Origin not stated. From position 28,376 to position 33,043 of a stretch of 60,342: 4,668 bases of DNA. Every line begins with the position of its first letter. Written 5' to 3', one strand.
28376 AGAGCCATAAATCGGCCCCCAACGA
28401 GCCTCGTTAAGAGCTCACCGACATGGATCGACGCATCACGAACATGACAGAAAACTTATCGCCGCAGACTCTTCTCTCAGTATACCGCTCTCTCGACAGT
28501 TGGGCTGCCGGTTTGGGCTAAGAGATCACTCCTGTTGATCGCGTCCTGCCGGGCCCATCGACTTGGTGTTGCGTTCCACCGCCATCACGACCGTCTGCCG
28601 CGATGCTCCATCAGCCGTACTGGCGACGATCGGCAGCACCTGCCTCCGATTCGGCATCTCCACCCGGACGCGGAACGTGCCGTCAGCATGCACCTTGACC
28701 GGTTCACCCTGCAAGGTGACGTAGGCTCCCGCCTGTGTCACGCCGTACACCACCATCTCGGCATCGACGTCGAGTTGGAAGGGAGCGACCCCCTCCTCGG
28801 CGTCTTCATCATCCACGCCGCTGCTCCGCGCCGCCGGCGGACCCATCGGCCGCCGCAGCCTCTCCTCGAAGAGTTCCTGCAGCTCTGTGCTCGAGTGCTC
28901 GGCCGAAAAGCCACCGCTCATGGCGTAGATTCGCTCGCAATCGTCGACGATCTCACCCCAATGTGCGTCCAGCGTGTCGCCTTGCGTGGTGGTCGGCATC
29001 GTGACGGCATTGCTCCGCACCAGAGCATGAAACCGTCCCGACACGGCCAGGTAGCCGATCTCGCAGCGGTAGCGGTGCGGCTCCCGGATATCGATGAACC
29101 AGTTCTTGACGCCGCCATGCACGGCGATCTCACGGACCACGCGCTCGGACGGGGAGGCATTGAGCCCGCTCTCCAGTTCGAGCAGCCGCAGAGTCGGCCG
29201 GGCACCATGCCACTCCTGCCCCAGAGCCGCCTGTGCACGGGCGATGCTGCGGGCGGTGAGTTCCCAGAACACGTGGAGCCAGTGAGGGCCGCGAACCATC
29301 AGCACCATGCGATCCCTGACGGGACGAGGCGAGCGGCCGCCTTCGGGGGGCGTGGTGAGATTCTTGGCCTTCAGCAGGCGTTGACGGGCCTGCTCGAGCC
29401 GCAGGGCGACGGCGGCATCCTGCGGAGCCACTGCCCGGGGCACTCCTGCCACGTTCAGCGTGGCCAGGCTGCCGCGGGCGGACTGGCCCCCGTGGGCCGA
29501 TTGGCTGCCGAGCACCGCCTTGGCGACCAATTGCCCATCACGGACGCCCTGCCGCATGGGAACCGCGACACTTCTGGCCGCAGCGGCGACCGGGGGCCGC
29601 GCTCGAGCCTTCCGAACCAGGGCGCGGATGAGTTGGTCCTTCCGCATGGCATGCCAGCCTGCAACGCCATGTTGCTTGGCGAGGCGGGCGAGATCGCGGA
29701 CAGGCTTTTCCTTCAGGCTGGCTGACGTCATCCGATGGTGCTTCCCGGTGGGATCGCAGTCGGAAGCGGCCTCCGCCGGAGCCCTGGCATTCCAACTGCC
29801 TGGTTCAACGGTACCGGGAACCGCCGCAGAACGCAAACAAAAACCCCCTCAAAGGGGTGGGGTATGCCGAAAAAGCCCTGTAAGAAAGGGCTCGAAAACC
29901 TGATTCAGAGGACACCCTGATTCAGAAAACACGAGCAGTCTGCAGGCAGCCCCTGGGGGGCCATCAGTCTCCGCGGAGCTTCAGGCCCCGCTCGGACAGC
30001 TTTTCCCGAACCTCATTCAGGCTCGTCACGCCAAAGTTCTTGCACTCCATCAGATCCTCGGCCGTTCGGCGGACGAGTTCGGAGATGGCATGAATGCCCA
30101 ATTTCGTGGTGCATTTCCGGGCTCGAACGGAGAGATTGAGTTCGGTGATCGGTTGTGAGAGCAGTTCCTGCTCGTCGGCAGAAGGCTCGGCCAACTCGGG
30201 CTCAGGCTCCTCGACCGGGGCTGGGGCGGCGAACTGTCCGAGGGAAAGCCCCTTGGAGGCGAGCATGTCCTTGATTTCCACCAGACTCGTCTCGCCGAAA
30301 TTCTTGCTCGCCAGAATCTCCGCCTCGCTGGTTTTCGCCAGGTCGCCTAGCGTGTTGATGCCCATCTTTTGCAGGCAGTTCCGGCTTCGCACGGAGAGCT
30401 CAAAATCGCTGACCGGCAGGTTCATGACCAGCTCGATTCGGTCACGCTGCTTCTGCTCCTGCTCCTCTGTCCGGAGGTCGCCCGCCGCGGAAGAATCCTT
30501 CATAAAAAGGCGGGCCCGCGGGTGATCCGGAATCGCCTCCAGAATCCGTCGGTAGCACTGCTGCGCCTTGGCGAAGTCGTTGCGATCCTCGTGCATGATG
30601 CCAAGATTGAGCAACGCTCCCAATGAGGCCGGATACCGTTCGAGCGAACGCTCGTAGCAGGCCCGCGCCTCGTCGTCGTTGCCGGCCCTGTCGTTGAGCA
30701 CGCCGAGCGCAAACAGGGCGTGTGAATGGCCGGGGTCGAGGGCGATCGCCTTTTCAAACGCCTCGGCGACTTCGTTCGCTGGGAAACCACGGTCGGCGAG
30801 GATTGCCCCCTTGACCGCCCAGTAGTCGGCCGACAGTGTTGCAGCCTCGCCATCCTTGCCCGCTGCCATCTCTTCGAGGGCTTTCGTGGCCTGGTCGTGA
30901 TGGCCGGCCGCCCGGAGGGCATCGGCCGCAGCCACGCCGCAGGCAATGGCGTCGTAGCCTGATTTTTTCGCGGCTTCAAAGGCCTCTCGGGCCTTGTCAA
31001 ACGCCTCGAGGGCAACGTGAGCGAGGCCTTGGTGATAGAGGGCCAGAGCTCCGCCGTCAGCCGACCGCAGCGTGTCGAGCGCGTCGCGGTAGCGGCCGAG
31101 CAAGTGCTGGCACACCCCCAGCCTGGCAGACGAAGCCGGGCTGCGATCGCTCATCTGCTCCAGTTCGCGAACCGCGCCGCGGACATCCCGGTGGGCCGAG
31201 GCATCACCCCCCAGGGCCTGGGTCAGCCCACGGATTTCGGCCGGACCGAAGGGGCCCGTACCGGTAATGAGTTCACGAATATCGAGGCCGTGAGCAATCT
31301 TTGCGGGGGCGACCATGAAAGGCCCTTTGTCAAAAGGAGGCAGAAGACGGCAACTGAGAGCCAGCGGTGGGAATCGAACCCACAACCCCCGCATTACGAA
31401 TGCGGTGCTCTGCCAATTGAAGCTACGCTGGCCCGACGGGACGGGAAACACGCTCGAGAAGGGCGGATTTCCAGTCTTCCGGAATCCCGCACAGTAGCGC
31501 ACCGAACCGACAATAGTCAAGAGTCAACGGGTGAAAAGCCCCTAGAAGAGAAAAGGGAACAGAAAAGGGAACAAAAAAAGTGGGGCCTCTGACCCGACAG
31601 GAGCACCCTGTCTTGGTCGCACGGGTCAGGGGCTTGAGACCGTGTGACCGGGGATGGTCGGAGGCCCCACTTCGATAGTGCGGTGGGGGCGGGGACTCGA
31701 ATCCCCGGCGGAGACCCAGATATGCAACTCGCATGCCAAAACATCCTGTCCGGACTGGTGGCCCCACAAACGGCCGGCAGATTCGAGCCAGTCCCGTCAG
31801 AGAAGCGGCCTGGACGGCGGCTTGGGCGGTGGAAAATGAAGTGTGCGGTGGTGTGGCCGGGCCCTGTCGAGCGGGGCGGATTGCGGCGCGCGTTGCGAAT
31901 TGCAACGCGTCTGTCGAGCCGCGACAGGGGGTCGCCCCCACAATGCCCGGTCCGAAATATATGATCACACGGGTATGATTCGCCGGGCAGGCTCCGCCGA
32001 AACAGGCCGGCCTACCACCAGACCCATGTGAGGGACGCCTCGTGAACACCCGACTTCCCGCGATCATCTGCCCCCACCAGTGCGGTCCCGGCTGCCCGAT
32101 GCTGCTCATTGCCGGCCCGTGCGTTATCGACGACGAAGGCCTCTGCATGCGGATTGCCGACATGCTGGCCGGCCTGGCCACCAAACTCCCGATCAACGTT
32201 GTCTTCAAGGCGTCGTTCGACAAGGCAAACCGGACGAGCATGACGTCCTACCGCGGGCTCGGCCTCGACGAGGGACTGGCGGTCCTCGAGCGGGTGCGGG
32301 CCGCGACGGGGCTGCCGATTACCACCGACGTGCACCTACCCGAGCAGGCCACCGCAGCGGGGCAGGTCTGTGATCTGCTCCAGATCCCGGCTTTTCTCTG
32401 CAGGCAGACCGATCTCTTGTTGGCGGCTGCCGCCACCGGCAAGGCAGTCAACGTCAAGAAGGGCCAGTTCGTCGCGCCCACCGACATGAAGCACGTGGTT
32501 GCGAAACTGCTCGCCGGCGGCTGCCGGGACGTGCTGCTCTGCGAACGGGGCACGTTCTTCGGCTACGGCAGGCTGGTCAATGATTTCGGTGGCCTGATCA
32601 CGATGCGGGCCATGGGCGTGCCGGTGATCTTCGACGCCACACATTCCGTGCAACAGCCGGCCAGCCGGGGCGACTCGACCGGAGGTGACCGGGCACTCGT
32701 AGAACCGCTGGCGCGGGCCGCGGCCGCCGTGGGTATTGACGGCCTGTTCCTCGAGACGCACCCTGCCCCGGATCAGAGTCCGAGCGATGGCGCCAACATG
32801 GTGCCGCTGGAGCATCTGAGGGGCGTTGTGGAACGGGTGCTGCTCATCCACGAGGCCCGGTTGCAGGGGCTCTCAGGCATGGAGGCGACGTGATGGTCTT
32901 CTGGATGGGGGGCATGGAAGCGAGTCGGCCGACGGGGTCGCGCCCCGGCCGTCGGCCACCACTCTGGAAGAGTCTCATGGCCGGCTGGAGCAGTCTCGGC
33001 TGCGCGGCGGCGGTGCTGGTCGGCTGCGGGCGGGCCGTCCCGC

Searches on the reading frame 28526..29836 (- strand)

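Call 24: search_protein_families(library=pfam, proteins=[window:28526-29836:-])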
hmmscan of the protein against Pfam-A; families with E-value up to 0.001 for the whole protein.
window:28526-29836:- (436 aa): 3 families
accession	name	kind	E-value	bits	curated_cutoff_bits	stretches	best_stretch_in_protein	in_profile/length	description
PF16258.11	DUF4912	-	3.5e-25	89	29.4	1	174-287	3-114/118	Domain of unknown function (DUF4912)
PF07498.18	Rho_N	-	4.3e-07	30.2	24.9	1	41-74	2-35/43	Rho termination factor, N-terminal domain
PF09136.16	Glucodextran_B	-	0.00048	20.4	27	1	362-416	20-76/83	Glucodextranase, domain B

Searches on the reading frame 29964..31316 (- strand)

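Call 24: search_protein_families(library=pfam, proteins=[window:29964-31316:-])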
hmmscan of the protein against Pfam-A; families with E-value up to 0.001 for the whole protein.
window:29964-31316:- (450 aa): 15 families
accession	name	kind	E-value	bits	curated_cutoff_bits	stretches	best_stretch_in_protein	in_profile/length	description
PF03118.21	RNA_pol_A_CTD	-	9.8e-42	141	23.8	2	379-442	4-67/67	Bacterial RNA polymerase, alpha chain C terminal domain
PF07719.23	TPR_2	-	9.5e-19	66.4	27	2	200-230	3-33/34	Tetratricopeptide repeat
PF00515.34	TPR_1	-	9.4e-18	63.7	27.8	1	234-265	3-34/34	Tetratricopeptide repeat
PF13174.12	TPR_6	-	8.9e-15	54.7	26.3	1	200-231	2-33/33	Tetratricopeptide repeat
PF13432.12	TPR_16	-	3.6e-14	53.3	32.7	2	209-266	8-65/65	Tetratricopeptide repeat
PF13424.12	TPR_12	-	4.6e-14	52.8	30.1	1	193-229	40-76/77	Tetratricopeptide repeat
PF13181.12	TPR_8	-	1.5e-13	50.1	25.7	0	199-230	2-33/34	Tetratricopeptide repeat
PF14559.12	TPR_19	-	3.8e-13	50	25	2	182-229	9-56/68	Tetratricopeptide repeat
PF13428.12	TPR_14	-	9.6e-13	47.9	23.5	1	200-240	3-43/44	Tetratricopeptide repeat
PF13431.12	TPR_17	-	1.6e-12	47.1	24.4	1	186-219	1-34/34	Tetratricopeptide repeat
PF13176.12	TPR_7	-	1.4e-07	31.5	27.9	0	234-264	1-30/36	Tetratricopeptide repeat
PF23914.1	TPR_CcmH_CycH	-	1.1e-06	29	42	1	180-265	66-154/158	Cytochrome c-type biogenesis protein H TPR domain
PF17874.7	TPR_MalT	-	0.00017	21.4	45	0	223-272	71-120/336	MalT-like TPR region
PF13371.12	TPR_9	-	0.00021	21.7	35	0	213-270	10-67/73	Tetratricopeptide repeat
PF22993.4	SAM_EPH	-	0.00055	20.1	27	0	315-336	23-44/60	Ephrin receptor 1 SAM domain-like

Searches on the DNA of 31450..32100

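Call 4: search_rna_families(source=window, start=31450, end=32100, threshold=evalue, max_evalue=10, show_alignments=5)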
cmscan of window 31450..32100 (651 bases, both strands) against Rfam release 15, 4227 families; matches with E-value up to 10: 3.
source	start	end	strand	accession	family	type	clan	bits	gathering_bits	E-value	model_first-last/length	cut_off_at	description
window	31576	31674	+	RF01025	mir-934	Gene; miRNA;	-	18.9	80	0.73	1-83/83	no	mir-934 microRNA precursor family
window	31657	31696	-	RF00065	snoR9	Gene; snRNA; snoRNA; CD-box;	CL00132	14.5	90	0.75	8-49/128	no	Small nucleolar RNA snoR9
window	31861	31958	-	RF01721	Pseudomon-groES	Cis-reg;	-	13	50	9.6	1-111/111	no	Pseudomon-groES RNA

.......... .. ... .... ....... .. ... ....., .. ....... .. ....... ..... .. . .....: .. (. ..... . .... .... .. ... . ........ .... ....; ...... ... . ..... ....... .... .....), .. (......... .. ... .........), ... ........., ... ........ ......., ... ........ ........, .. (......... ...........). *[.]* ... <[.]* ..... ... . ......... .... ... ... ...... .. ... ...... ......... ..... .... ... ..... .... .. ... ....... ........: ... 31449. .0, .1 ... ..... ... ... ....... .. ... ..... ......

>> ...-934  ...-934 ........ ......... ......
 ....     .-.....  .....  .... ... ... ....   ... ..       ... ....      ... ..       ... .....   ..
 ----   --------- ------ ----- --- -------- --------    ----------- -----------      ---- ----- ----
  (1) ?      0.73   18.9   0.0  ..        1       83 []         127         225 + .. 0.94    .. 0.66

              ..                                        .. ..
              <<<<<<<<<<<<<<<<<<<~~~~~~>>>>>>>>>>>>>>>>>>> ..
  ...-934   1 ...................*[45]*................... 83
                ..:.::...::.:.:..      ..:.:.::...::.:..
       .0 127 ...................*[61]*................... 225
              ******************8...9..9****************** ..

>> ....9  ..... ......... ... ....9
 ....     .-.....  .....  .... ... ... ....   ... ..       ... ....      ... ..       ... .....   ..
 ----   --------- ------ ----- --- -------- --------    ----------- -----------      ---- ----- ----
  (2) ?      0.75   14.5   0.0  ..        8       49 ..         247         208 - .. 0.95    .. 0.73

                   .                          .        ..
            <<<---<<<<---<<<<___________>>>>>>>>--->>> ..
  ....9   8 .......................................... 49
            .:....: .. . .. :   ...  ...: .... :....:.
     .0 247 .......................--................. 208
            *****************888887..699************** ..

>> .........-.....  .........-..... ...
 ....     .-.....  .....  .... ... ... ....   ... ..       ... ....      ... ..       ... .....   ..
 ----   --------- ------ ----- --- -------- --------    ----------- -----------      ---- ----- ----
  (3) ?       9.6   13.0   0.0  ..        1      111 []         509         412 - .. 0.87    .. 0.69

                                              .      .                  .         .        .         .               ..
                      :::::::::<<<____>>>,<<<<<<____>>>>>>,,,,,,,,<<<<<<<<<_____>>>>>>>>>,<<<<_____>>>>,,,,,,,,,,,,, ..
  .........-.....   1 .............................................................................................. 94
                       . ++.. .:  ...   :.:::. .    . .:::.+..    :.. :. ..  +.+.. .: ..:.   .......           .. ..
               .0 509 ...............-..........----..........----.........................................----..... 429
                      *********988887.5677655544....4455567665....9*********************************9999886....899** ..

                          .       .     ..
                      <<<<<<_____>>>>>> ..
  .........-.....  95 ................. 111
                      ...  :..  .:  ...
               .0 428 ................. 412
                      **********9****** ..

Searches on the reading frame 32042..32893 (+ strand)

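Call 24: search_protein_families(library=pfam, proteins=[window:32042-32893:+])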
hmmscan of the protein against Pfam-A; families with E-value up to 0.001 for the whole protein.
window:32042-32893:+ (283 aa): 1 family
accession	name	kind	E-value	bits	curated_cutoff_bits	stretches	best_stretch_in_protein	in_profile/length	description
PF00793.26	DAHP_synth_1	-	5.7e-63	212.8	25.5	1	14-259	12-254/270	DAHP synthetase I family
